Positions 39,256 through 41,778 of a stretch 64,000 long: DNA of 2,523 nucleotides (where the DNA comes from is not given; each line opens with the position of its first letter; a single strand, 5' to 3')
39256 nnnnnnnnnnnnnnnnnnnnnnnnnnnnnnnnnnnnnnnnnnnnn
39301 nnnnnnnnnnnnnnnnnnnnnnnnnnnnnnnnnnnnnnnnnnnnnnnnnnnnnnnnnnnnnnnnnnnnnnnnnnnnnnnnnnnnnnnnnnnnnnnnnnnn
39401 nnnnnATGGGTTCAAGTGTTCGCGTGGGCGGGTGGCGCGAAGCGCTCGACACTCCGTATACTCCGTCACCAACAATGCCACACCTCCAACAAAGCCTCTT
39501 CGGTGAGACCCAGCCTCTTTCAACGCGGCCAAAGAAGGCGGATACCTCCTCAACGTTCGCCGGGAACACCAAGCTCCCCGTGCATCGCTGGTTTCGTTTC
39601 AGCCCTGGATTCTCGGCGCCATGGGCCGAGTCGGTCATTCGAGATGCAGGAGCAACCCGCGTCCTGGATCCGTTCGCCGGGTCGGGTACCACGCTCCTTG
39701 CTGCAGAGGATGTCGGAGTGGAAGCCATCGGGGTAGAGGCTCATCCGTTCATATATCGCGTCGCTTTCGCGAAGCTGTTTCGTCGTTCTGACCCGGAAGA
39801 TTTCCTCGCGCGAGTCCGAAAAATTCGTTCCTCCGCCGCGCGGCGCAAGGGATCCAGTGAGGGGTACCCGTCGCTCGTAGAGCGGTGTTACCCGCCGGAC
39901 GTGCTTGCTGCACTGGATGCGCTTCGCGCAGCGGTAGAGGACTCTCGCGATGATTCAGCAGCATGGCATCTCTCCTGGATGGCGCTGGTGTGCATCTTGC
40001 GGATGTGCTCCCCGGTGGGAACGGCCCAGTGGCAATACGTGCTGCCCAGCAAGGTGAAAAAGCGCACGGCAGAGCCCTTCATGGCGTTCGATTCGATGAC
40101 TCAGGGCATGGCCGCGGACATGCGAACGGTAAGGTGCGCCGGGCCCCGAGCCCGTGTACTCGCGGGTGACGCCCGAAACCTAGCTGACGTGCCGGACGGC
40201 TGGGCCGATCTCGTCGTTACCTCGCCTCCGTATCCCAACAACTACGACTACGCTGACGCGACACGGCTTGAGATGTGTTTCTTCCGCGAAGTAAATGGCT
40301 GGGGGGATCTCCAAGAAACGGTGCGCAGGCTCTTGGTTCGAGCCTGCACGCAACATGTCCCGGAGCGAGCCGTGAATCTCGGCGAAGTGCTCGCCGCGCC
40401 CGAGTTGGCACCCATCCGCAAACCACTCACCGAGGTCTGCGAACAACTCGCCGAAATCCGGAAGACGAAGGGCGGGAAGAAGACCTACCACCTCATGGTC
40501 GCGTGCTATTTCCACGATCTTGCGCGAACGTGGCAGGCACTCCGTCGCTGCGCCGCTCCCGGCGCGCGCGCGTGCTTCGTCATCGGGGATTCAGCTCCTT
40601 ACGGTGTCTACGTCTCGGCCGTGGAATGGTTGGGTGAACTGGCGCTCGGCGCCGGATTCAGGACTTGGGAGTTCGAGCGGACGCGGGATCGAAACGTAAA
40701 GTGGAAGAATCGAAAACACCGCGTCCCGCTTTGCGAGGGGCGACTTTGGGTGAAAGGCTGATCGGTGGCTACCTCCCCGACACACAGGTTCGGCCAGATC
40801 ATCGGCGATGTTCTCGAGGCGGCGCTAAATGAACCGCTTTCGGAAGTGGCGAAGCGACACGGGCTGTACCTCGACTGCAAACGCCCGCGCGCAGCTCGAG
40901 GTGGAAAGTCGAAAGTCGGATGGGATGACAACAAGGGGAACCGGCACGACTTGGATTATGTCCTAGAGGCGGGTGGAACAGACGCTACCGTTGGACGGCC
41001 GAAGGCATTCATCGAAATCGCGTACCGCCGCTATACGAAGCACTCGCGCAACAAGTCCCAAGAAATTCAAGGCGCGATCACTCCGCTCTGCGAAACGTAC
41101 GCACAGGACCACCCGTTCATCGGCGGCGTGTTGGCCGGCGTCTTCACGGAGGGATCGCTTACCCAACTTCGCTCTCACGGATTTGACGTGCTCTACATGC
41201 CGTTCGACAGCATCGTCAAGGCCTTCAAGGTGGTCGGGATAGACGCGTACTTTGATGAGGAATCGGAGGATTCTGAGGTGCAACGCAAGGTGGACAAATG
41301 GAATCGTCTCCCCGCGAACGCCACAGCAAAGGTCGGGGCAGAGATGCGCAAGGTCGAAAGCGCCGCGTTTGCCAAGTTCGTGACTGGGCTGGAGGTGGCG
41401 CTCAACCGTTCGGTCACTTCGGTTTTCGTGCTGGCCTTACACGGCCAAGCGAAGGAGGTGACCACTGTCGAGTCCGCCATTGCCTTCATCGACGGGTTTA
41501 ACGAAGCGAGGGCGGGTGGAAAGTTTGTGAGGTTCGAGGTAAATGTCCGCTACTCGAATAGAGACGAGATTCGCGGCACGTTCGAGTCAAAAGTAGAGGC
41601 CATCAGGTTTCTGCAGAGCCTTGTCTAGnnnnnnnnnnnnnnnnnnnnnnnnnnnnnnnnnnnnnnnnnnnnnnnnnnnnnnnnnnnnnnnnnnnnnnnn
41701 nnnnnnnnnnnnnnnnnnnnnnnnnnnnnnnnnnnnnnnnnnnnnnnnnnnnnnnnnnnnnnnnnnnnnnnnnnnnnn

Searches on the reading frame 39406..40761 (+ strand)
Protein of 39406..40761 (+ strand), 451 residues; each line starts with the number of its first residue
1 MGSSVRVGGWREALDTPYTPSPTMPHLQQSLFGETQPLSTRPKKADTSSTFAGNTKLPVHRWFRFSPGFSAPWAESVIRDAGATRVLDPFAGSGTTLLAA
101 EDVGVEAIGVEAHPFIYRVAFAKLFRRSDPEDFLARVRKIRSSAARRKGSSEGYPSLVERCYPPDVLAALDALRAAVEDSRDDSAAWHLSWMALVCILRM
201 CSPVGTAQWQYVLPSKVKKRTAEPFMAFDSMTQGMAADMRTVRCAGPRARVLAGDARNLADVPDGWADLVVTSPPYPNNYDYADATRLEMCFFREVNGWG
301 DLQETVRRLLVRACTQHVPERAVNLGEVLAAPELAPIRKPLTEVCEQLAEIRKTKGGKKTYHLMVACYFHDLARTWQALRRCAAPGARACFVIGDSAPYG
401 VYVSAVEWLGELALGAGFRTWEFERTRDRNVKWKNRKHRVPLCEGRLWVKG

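Call 69: search_protein_families(library=pfam, proteins=[window:39406-40761:+], max_evalue=0.01)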
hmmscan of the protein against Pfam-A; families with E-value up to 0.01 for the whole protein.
window:39406-40761:+ (451 aa): 1 family
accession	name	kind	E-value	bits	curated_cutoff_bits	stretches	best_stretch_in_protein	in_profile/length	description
PF01555.25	N6_N4_Mtase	-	3.3e-11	44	26.7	1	86-120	185-219/221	DNA methylase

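Call 88: search_protein_families(library=padloc, proteins=[window:39406-40761:+], max_evalue=0.01)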
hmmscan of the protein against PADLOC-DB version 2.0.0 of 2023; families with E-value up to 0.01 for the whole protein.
window:39406-40761:+ (451 aa): 44 families (the best 25 are shown)
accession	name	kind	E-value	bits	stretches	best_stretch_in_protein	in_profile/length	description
PDLC03306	MTase_II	-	9.7e-143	474.1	1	45-451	16-422/422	Type II methyltransferase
PDLC03224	MTase_II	-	2.2e-29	100.7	2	50-202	58-217/481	Type II methyltransferase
PDLC03389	MTase_II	-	3.4e-21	73.5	2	230-420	244-418/445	Type II methyltransferase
PDLC03362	MTase_II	-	1.8e-15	54.8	1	75-418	62-400/438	Type II methyltransferase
PDLC03353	MTase_II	-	7e-15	53.3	2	250-285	11-46/260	Type II methyltransferase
PDLC03283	MTase_II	-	5.8e-12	43.5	2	85-116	232-263/352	Type II methyltransferase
PDLC03350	MTase_II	-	7.3e-12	43.3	2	250-396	58-128/312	Type II methyltransferase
PDLC03316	MTase_II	-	1e-10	39.2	2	73-115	324-366/390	Type II methyltransferase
PDLC03387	MTase_II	-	4.9e-10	37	2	85-124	236-275/289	Type II methyltransferase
PDLC03380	MTase_II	-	6.7e-10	36.7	2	53-124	25-98/393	Type II methyltransferase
PDLC03259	MTase_II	-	9.5e-10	35.9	1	250-286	5-41/423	Type II methyltransferase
PDLC03325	MTase_II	-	1.6e-09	35.1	2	237-297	263-322/426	Type II methyltransferase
PDLC03364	MTase_II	-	6.4e-09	33.3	1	83-290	59-263/380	Type II methyltransferase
PDLC03371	MTase_II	-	8.3e-08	30.1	1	86-121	214-249/260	Type II methyltransferase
PDLC04134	mad2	-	9.2e-08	29.3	1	66-124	275-333/492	mads_2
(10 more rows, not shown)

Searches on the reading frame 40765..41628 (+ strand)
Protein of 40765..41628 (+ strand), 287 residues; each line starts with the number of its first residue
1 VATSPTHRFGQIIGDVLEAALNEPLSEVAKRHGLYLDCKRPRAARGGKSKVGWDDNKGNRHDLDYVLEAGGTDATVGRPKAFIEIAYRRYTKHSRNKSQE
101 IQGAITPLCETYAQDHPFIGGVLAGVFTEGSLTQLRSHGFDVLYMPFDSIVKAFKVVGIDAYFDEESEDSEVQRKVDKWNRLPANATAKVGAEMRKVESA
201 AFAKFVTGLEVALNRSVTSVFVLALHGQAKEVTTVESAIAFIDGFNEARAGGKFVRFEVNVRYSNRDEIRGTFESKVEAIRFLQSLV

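Call 69: search_protein_families(library=pfam, proteins=[window:40765-41628:+], max_evalue=0.01)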
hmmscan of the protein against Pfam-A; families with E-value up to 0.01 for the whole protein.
window:40765-41628:+ (287 aa): 0 families

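Call 88: search_protein_families(library=padloc, proteins=[window:40765-41628:+], max_evalue=0.01)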
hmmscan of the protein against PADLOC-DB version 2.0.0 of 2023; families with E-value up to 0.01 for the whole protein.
window:40765-41628:+ (287 aa): 2 families
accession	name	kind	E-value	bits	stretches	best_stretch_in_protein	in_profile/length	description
PDLC03525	REase_II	-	3.6e-64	215.1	1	1-285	1-286/288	Type II restriction enzyme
PDLC03541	REase_II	-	1.6e-24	84.8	1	4-213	7-217/308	Type II restriction enzyme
